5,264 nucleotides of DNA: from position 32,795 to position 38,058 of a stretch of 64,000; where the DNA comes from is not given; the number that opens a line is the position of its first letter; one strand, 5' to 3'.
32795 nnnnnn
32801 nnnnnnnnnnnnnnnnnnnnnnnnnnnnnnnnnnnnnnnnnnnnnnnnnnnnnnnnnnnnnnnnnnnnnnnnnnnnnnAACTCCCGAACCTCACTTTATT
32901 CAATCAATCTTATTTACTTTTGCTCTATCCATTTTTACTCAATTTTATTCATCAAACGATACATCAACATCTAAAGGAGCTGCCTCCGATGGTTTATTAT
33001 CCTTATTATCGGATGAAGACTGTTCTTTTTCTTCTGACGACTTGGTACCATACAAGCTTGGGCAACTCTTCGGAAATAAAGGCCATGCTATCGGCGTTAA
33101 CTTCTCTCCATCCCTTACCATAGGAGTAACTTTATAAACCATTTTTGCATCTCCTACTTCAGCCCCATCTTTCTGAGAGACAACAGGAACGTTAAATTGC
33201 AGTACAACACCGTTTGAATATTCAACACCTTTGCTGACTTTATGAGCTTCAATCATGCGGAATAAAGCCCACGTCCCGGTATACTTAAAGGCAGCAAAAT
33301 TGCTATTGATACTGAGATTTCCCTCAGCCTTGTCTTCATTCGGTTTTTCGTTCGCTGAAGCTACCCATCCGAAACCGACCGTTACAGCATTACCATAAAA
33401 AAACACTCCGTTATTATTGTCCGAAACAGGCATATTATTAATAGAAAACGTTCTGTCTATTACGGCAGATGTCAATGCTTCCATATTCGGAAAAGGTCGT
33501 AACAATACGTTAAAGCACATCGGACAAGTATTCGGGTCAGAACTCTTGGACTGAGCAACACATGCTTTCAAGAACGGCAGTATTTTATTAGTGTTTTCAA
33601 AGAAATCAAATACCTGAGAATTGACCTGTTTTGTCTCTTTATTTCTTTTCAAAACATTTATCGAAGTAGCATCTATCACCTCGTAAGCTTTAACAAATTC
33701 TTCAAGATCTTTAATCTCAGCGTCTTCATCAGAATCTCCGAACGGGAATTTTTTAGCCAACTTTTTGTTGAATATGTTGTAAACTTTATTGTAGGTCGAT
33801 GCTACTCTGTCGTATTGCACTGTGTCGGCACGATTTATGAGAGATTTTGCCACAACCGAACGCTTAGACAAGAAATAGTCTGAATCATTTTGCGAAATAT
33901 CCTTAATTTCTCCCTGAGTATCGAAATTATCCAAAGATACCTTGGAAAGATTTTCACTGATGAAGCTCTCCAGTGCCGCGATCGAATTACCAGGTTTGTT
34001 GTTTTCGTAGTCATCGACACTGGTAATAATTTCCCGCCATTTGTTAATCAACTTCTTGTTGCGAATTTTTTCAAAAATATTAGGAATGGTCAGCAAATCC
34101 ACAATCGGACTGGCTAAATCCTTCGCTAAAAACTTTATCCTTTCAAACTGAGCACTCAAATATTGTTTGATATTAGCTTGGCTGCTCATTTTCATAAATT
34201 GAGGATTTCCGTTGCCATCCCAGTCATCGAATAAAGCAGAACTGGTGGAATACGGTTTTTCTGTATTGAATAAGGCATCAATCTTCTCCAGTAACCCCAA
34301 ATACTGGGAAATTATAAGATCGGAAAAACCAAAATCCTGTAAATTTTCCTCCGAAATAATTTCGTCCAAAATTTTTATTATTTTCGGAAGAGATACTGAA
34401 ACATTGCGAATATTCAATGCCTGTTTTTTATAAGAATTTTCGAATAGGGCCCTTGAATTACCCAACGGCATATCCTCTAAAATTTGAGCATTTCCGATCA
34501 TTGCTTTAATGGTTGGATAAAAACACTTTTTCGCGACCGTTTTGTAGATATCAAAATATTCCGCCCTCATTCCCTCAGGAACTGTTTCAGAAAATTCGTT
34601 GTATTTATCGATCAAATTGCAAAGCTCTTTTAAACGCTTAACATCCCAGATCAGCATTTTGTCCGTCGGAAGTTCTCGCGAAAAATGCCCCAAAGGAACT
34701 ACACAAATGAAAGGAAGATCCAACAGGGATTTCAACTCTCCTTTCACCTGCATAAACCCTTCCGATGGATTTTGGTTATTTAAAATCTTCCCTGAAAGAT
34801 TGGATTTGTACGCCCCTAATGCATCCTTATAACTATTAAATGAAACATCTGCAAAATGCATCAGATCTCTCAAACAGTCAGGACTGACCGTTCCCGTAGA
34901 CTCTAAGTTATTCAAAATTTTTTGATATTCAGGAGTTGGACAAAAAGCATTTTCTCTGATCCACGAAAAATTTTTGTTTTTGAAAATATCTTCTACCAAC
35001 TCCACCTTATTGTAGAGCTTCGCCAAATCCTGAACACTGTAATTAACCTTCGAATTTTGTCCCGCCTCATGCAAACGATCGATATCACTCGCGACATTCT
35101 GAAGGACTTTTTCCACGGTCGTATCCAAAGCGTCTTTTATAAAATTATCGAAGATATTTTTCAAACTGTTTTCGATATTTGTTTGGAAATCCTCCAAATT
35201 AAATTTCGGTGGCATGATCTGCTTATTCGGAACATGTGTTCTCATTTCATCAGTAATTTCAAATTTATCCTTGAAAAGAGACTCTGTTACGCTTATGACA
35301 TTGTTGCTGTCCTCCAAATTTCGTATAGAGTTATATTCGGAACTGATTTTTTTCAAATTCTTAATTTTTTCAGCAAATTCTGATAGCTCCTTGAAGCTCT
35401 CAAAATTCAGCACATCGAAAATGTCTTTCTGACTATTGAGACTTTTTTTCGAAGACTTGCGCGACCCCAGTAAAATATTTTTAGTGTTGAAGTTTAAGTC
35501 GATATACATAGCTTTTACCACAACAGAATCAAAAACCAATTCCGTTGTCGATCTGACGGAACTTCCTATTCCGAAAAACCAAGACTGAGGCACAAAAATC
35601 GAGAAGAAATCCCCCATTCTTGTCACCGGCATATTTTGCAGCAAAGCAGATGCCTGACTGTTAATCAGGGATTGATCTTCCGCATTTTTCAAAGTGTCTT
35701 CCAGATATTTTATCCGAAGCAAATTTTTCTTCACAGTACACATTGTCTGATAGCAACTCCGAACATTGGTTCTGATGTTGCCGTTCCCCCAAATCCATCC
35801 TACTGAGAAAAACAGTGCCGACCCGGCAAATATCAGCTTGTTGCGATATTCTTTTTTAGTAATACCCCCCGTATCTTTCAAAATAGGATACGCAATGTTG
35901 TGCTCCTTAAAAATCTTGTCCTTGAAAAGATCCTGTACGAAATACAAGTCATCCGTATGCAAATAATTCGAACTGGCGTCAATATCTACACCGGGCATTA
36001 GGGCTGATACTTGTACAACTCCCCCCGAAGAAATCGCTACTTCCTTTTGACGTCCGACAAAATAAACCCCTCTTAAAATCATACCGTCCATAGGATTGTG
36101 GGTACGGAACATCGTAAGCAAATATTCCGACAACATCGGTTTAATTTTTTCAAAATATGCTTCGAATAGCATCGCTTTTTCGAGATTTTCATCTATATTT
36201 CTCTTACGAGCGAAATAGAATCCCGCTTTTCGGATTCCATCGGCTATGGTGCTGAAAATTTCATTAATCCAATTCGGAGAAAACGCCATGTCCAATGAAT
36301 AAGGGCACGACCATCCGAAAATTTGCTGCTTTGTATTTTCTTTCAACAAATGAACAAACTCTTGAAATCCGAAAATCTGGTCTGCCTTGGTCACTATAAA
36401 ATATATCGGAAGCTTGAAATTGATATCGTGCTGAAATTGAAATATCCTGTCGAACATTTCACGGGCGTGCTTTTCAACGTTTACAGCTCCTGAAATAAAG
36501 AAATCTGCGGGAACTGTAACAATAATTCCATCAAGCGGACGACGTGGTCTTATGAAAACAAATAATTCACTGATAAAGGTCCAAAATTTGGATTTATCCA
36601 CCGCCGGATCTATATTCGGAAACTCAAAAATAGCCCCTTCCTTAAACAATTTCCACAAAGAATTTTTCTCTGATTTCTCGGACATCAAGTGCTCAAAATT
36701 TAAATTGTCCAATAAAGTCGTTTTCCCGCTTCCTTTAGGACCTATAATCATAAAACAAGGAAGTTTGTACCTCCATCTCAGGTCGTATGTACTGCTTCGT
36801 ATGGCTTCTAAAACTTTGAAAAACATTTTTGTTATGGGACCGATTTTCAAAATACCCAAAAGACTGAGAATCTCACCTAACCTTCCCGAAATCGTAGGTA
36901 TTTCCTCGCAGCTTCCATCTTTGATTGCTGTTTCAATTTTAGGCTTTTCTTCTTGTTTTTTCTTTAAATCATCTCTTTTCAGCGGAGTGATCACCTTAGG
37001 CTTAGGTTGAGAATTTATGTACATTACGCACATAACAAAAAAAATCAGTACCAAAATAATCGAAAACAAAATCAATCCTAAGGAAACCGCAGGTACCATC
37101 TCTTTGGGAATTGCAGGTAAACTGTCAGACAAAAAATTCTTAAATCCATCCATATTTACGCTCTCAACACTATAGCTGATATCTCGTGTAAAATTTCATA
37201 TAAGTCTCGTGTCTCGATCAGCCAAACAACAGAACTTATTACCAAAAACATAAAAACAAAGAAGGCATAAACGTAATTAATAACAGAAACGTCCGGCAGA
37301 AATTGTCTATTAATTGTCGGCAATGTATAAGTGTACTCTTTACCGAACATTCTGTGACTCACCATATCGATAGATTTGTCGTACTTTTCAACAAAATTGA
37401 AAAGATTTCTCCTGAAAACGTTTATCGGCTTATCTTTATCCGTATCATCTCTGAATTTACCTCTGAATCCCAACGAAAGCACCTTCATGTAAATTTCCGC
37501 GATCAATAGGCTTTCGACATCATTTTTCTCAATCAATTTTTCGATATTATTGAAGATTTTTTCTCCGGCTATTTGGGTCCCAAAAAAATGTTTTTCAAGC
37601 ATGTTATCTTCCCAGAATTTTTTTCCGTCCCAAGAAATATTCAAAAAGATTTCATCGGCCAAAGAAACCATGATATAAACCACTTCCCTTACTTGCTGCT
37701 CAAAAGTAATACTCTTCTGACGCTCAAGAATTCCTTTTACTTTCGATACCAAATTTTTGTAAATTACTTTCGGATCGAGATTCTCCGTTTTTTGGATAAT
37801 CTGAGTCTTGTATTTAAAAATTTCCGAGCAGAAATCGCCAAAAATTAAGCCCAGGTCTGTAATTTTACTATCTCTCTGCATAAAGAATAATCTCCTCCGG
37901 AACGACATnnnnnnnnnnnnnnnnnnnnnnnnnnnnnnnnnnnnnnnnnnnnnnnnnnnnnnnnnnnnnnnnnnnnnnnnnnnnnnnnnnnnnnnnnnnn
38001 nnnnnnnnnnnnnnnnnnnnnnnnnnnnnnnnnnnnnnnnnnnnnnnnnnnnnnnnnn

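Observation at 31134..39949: Orphan tssK-tssL-tssM-tssA block about 25 kb from the spike operon, with no sheath, tube, ClpV or TssJ genes in the window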

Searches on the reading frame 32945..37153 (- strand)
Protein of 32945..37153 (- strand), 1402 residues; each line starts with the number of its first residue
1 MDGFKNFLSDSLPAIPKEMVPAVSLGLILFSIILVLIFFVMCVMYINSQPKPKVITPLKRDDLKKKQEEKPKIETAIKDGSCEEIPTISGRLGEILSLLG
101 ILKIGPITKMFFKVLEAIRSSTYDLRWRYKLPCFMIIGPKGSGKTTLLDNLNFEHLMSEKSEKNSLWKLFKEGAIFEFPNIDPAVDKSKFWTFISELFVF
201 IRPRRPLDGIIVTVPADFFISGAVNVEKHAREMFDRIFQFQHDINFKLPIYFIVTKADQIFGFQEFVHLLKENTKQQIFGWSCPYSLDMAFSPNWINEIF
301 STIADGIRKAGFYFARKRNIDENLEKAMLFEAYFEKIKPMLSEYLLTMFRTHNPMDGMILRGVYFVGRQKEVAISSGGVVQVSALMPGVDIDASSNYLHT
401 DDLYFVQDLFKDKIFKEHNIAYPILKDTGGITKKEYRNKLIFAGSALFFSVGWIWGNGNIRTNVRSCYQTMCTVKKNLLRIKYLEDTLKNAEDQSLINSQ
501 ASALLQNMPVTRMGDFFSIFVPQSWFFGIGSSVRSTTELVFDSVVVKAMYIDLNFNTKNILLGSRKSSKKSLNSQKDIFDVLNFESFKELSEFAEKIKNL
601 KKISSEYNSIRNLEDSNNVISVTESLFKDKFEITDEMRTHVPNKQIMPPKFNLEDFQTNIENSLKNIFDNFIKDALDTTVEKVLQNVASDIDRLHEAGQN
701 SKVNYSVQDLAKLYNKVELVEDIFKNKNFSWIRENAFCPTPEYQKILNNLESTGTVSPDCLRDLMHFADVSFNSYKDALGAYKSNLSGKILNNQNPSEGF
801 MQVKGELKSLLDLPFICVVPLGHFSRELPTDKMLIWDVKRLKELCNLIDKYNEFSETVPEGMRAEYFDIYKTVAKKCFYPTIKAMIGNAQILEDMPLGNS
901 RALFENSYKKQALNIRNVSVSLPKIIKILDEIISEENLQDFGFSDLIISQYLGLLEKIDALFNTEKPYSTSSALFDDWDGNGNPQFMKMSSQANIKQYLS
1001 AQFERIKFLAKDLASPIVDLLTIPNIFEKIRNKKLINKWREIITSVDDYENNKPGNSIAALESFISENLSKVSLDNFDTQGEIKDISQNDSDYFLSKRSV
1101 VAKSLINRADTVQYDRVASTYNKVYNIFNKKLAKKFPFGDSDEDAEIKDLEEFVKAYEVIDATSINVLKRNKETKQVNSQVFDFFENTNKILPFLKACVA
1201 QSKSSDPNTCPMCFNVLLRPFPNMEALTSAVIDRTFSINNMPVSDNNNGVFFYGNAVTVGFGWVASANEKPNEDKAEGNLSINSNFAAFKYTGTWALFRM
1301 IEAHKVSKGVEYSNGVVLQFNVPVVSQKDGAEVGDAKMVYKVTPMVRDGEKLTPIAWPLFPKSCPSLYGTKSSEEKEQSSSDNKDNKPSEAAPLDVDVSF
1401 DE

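Call 4: search_protein_families(library=pfam, proteins=[window:32945-37153:-], max_evalue=0.01)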
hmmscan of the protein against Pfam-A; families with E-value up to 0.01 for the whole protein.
window:32945-37153:- (1402 aa): 5 families
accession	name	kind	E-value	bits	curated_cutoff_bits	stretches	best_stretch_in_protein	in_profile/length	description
PF14331.11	IcmF-related_N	-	1.5e-36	126.5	25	1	191-423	8-240/259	IcmF-related N-terminal domain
PF13555.12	AAA_29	-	0.004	17.3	27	1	134-151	25-42/61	P-loop containing region of AAA domain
PF08405.16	Calici_PP_N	-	0.0043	16.4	24.2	1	1100-1190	243-329/358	Viral polyprotein N-terminal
PF05814.16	Ac76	-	0.0051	17.3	22.5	1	26-68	25-68/83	Orf76 (Ac76)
PF10662.15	PduV-EutP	-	0.0051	17.1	21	0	135-161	5-31/143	Ethanolamine utilisation - propanediol utilisation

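Call 5: search_protein_families(library=ncbifam, proteins=[window:32945-37153:-], max_evalue=0.01)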
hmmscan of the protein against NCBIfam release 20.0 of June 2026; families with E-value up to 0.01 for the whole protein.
window:32945-37153:- (1402 aa): 1 family
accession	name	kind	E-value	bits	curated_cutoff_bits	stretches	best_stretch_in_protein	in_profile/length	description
TIGR03348.1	VI_IcmF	equivalog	2.2e-44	151.8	388.15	2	183-465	179-458/1168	type VI secretion system membrane subunit TssM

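Call 63: search_solved_structures(query=window:32945-37153:-, max_evalue=1)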
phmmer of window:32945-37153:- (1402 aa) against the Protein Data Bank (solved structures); distinct sequences matched with E-value up to 1: 0.

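Call 66: search_solved_structures(query=A6, max_evalue=1)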
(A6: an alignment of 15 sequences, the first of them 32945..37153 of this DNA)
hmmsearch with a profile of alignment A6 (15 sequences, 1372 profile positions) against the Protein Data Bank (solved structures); distinct sequences matched with E-value up to 1: 7.
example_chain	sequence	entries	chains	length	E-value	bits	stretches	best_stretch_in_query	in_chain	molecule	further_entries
2ch1_A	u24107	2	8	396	0.21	12.2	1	817-883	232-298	3-HYDROXYKYNURENINE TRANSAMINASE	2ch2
8em0_A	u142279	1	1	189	0.39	11.3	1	518-583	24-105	GTPase HRas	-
4ltb_A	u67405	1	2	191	0.42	11.2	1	654-797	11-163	Tripartite motif-containing 25 variant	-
5nt1_A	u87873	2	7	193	0.45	11.1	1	654-797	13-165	E3 ubiquitin/ISG15 ligase TRIM25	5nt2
9e9c_z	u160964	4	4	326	0.58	10.7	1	76-135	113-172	Mitochondrial ribosome-associated GTPase 1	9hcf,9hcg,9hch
8fjg_A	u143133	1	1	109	0.68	10.5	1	611-698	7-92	H12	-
3cnl_A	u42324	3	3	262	0.98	10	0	108-160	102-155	Putative uncharacterized protein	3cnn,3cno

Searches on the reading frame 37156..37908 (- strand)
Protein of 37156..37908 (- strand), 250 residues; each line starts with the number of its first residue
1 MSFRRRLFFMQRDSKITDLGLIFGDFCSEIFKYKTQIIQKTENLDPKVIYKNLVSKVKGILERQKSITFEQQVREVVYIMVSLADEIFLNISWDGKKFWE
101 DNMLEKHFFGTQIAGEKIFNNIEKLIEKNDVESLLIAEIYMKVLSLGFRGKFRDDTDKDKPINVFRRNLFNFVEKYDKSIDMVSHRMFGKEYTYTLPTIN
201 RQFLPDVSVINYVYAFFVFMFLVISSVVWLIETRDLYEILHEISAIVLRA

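Call 4: search_protein_families(library=pfam, proteins=[window:37156-37908:-], max_evalue=0.01)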
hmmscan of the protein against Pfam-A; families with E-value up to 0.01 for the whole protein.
window:37156-37908:- (250 aa): 1 family
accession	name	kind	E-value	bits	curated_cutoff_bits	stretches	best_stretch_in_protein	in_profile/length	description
PF09850.14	DotU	-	1.6e-25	90.4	27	1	25-223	4-201/205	Type VI secretion system protein DotU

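Call 5: search_protein_families(library=ncbifam, proteins=[window:37156-37908:-], max_evalue=0.01)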
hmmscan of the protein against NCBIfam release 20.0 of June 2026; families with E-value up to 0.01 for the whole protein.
window:37156-37908:- (250 aa): 5 families
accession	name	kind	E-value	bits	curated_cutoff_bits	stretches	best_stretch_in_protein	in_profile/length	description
TIGR03349.1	IV_VI_DotU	subfamily_domain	6e-26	91.5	89.95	1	27-226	7-204/211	DotU/TssL family secretion system protein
NF038239.1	T6SS_TssL_short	exception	3.5e-15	56.1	180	1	39-162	18-145/207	type VI secretion system protein TssL, short form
NF005999.0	PRK08126.1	subfamily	2.6e-11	43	571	1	73-181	115-222/432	hypothetical protein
NF005444.0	PRK07033.1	equivalog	1.3e-10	40.8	520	1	34-221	60-245/438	DotU family type VI secretion system protein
NF038228.1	IcmH_DotU_IVB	equivalog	3.5e-07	29.8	50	1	47-221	65-235/258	type IVB secretion system protein IcmH/DotU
